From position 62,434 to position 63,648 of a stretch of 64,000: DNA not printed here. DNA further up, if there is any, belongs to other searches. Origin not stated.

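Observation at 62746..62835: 90-nt double-hairpin element inserted in frame inside a membrane glycosyl-1-phosphate transferase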

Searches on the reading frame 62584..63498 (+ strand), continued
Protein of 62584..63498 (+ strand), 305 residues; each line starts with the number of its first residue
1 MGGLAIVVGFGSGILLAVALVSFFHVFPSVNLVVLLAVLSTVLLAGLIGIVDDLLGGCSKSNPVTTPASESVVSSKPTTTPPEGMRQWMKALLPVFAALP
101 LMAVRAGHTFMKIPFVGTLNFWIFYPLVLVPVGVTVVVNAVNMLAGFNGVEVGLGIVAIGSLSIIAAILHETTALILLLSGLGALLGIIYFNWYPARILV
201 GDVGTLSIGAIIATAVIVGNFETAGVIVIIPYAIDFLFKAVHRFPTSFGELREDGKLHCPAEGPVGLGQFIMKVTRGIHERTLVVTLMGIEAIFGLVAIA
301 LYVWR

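Call 75: find_encoding_contigs(protein=P0042, flank=500, max_places=1)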
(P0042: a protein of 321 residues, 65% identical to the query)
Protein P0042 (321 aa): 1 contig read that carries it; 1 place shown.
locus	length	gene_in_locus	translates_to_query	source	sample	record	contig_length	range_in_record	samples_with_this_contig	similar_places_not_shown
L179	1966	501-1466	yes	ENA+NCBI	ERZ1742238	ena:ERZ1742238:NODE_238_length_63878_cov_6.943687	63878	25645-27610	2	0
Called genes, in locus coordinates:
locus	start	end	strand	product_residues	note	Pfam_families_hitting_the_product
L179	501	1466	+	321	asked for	PF00953:Glycos_transf_4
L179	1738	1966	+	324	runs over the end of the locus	PF01073:3Beta_HSD, PF01370:Epimerase, PF02719:Polysacc_synt_2, PF04321:RmlD_sub_bind, PF07993:NAD_binding_4 (faint), PF13460:NAD_binding_10 (weak), PF16363:GDP_Man_Dehyd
